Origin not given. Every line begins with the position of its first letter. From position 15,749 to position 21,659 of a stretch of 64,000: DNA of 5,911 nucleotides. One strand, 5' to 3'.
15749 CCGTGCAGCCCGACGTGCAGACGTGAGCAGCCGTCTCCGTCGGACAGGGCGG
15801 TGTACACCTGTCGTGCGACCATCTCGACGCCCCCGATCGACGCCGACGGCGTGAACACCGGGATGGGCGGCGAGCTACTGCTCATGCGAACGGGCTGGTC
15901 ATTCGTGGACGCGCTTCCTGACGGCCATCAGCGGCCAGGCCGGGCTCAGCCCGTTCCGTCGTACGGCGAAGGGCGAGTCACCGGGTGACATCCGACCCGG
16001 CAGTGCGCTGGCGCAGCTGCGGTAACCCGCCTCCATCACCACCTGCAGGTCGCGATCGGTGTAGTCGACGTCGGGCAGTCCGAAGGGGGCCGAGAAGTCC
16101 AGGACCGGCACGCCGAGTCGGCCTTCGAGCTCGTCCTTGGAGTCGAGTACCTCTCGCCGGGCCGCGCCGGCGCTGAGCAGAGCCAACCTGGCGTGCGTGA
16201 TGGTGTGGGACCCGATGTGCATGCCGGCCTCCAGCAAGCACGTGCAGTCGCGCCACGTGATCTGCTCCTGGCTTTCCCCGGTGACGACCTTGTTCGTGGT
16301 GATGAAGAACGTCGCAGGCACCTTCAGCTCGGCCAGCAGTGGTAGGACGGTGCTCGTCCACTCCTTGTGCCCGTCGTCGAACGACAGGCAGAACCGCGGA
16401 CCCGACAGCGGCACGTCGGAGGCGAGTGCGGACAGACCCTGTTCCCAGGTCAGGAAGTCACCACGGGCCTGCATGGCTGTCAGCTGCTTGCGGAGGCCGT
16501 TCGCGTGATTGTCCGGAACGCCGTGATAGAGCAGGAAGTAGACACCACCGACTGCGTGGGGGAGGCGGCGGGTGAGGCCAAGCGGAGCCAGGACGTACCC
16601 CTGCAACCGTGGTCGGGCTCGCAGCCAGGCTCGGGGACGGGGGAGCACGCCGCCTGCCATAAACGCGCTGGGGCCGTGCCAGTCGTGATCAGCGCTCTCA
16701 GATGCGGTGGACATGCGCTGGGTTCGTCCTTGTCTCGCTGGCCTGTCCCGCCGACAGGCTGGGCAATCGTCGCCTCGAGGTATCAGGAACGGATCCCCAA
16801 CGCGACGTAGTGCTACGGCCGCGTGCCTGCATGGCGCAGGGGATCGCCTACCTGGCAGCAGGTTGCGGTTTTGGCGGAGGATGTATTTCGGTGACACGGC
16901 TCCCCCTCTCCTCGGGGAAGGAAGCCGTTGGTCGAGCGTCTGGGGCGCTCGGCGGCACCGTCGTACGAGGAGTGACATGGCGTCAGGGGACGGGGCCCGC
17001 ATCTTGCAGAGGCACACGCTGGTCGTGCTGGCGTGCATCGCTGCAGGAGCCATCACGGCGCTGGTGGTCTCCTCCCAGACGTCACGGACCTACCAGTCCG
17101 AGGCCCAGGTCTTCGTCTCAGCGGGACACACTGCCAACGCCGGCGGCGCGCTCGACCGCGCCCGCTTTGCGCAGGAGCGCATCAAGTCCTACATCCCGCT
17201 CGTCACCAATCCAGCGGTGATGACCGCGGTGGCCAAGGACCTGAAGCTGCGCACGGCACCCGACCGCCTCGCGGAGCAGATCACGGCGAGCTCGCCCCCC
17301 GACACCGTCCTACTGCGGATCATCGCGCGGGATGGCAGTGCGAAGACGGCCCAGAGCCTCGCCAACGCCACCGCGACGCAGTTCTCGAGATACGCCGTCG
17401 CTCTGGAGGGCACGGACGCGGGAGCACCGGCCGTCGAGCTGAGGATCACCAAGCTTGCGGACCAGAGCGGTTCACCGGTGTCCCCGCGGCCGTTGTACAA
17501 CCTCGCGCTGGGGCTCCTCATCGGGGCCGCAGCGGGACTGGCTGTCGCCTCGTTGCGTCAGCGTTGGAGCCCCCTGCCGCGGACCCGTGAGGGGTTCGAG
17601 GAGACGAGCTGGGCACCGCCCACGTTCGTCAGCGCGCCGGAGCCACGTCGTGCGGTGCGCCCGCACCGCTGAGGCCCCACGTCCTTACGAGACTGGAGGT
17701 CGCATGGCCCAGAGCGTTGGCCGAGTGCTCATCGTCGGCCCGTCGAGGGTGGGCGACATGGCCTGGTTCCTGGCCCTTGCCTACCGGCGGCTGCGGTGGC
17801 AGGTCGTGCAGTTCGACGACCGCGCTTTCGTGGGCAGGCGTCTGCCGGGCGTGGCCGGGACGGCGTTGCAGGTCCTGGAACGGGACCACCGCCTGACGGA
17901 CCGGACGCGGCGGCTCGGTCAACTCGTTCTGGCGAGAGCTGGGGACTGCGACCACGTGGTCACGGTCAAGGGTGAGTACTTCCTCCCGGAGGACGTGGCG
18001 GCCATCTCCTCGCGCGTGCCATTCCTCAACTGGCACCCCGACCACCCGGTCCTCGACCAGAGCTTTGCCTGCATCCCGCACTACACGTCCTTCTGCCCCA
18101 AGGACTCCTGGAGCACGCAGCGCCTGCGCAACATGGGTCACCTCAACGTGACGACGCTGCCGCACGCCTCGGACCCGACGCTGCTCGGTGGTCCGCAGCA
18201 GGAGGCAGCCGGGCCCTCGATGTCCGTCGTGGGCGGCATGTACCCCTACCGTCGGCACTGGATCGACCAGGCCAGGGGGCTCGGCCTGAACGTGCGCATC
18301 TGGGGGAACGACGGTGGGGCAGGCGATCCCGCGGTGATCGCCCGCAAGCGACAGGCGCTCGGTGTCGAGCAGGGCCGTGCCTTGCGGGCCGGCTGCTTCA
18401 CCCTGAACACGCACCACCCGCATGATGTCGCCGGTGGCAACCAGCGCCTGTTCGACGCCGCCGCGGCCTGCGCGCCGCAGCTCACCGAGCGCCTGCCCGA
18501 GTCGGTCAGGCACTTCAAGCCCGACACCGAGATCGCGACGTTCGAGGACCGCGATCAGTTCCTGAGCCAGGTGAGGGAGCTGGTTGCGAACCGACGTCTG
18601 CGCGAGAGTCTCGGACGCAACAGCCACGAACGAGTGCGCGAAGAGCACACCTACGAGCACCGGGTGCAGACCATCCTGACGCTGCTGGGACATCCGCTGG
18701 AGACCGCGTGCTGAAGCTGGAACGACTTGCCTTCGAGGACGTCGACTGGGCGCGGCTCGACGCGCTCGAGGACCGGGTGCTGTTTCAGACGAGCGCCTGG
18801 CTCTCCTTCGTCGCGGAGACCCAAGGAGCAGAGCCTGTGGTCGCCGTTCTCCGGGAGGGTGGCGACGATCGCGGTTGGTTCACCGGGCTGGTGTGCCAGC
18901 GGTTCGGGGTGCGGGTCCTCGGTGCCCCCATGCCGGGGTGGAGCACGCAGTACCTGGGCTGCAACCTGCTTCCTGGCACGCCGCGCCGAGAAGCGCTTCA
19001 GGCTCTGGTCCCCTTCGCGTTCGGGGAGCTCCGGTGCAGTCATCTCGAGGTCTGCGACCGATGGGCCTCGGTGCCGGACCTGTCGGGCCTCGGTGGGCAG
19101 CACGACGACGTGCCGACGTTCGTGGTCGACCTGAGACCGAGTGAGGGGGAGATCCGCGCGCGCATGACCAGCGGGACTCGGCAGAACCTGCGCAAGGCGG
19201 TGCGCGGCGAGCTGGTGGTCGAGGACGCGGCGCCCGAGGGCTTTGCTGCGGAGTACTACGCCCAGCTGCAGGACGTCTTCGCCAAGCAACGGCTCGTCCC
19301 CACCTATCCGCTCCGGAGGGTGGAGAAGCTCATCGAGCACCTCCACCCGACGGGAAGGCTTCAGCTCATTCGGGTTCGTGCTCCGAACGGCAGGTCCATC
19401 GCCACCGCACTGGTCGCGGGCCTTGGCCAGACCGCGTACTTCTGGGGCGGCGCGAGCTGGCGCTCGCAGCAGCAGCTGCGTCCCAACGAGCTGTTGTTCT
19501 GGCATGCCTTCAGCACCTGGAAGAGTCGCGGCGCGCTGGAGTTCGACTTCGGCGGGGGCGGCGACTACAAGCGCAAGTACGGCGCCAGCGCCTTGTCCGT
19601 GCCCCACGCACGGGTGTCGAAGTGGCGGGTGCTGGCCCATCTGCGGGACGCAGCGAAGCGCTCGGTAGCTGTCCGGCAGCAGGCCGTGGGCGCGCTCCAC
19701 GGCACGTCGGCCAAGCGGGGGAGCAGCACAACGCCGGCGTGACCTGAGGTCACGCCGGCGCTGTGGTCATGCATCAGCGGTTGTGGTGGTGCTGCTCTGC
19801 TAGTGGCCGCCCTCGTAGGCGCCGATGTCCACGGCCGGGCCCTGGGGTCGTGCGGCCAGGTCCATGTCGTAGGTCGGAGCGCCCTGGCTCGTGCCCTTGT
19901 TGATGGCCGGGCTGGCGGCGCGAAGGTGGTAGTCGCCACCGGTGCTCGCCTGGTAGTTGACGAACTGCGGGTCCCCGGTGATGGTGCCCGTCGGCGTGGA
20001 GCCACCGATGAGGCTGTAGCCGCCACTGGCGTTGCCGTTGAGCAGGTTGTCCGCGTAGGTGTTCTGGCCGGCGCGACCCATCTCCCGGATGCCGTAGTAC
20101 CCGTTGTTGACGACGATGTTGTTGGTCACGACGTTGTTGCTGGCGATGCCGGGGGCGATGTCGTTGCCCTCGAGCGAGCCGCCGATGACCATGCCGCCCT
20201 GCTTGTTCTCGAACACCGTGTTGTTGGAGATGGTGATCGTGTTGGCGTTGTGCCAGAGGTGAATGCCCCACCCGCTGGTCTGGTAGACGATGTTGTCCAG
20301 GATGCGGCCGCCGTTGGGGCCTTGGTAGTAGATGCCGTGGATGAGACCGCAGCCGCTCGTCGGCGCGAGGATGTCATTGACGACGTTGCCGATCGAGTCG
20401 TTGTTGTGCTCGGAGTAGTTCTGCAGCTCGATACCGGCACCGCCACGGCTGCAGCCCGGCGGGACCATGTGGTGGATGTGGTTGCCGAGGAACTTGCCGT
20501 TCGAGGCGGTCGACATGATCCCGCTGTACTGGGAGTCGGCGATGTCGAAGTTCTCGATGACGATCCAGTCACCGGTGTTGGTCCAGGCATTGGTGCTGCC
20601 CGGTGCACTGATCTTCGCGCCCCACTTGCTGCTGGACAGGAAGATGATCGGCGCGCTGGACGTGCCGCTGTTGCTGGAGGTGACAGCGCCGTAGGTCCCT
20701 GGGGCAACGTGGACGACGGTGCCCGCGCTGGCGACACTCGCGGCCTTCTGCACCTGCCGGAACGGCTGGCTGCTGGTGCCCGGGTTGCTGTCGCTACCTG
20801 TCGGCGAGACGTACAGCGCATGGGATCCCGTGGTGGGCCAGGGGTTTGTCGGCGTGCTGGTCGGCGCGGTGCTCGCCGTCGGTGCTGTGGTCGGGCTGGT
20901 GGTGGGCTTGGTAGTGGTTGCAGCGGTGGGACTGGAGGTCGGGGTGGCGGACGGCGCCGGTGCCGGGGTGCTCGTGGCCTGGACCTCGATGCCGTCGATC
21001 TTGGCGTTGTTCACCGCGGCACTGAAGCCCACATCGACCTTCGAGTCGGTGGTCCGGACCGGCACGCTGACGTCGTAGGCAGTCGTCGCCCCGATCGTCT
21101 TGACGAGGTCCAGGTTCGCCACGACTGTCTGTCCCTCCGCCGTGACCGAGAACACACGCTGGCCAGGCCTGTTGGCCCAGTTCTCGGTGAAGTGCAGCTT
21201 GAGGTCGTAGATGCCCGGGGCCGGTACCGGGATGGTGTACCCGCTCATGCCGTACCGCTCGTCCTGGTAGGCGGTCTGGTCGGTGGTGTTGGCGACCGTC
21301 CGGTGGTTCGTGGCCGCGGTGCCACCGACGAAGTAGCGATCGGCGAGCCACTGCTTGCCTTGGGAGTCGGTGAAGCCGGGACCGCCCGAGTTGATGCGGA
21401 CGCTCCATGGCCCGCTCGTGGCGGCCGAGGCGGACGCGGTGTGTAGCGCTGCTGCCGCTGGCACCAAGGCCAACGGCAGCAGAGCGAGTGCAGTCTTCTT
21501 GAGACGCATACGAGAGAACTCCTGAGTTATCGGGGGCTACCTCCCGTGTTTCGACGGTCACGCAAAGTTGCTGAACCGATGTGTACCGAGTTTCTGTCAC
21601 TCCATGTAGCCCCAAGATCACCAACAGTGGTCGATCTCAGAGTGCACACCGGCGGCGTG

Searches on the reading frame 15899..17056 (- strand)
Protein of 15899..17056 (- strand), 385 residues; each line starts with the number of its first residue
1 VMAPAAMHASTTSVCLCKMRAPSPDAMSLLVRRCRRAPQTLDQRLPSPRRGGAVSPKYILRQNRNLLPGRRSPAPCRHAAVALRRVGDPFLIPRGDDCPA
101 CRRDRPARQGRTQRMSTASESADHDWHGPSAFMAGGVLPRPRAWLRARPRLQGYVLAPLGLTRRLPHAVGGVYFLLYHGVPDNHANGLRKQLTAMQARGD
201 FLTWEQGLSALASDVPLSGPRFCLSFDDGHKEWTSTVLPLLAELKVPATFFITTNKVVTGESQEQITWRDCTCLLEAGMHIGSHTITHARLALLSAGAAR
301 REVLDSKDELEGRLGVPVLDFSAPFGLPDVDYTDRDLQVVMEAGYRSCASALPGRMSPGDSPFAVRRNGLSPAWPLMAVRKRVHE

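Call 11: search_protein_families(library=pfam, proteins=[window:15899-17056:-], max_evalue=0.001)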
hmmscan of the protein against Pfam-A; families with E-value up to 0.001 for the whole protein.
window:15899-17056:- (385 aa): 1 family
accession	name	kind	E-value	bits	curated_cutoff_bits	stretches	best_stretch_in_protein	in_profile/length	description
PF01522.26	Polysacc_deac_1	-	2.1e-20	73.3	23.1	1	219-346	6-122/124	Polysaccharide deacetylase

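Call 51: search_protein_families(library=ncbifam, proteins=[window:15899-17056:-], max_evalue=0.001)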
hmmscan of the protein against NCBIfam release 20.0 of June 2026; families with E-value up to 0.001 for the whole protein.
window:15899-17056:- (385 aa): 6 families
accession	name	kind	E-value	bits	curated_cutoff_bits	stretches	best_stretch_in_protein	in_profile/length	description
TIGR02764.1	spore_ybaN_pdaB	equivalog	1.4e-08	34.8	237.4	1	222-347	8-123/191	polysaccharide deacetylase family sporulation protein PdaB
TIGR04243.1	nodulat_NodB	equivalog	4.1e-08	33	240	1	223-344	5-117/197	chitooligosaccharide deacetylase NodB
TIGR02884.1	spore_pdaA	equivalog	1.2e-06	28.4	298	1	223-347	40-155/224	delta-lactam-biosynthetic de-N-acetylase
NF045820.1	PgAcgDacpgdA_Strep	equivalog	6.8e-06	25.1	800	1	223-326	271-368/463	peptidoglycan-N-acetylglucosamine deacetylase PgdA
TIGR03006.1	pepcterm_polyde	equivalog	0.00049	19.3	276.2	1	234-353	36-147/272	XrtA system polysaccharide deacetylase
TIGR03938.2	deacetyl_PgaB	equivalog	0.00058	18.2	321.9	1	200-261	44-105/621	poly-beta-1,6-N-acetyl-D-glucosamine N-deacetylase PgaB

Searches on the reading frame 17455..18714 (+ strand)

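Call 11: search_protein_families(library=pfam, proteins=[window:17455-18714:+], max_evalue=0.001)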
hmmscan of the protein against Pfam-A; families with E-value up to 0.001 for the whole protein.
window:17455-18714:+ (419 aa): 1 family
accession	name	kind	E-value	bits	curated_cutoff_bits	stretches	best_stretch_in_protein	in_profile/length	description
PF13524.12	Glyco_trans_1_2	-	1.4e-24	87.1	25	1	266-408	1-143/144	Glycosyl transferase-like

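Call 51: search_protein_families(library=ncbifam, proteins=[window:17455-18714:+], max_evalue=0.001)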
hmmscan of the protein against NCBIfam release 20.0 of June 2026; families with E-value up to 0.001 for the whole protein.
window:17455-18714:+ (419 aa): 1 family
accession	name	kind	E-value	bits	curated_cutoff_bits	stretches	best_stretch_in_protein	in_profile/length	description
NF038229.1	Glyco4_Geo_Pelo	equivalog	1.2e-05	24.5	400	1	331-411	253-333/338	GPMC system family 4 glycosyltransferase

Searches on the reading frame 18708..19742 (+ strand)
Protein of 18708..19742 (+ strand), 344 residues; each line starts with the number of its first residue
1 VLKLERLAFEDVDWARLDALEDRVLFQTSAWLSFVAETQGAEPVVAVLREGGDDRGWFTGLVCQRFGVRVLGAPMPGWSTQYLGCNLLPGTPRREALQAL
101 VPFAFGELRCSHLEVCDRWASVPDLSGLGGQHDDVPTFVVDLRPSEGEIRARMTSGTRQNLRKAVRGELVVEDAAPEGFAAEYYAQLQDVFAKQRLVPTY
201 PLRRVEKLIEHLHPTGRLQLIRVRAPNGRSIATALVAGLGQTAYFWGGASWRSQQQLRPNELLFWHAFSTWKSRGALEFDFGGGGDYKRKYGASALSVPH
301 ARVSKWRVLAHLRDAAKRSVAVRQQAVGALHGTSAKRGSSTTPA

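Call 11: search_protein_families(library=pfam, proteins=[window:18708-19742:+], max_evalue=0.001)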
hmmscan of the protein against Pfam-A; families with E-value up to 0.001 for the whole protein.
window:18708-19742:+ (344 aa): 1 family
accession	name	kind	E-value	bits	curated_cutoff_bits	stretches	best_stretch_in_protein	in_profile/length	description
PF13480.13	Acetyltransf_6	-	4.7e-15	56.4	22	1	157-287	7-141/143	Acetyltransferase (GNAT) domain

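Call 51: search_protein_families(library=ncbifam, proteins=[window:18708-19742:+], max_evalue=0.001)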
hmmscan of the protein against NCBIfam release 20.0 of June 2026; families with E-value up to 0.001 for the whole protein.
window:18708-19742:+ (344 aa): 1 family
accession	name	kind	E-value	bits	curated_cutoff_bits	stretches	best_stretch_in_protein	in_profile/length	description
TIGR03019.1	pepcterm_femAB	equivalog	2.5e-05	23.5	260.35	1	107-294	94-277/330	FemAB family XrtA/PEP-CTERM system-associated protein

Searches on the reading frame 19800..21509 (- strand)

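Call 11: search_protein_families(library=pfam, proteins=[window:19800-21509:-], max_evalue=0.001)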
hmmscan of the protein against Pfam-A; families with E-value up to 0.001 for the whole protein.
window:19800-21509:- (569 aa): 4 families
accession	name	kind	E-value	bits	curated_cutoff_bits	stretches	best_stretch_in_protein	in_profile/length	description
PF11721.14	Malectin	-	6.7e-26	91.6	23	1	37-168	3-145/163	Malectin domain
PF13229.12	Beta_helix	-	2e-14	53.9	25.9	2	311-445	29-147/158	Right handed beta helix region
PF07602.17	DUF1565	-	7.1e-09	35.8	20.3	1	237-488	2-247/257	Protein of unknown function (DUF1565)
PF22842.2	Pel9A-like_beta_helix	-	1.2e-08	34.7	25.2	1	227-276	6-55/370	Pel9A-like, right handed beta helix region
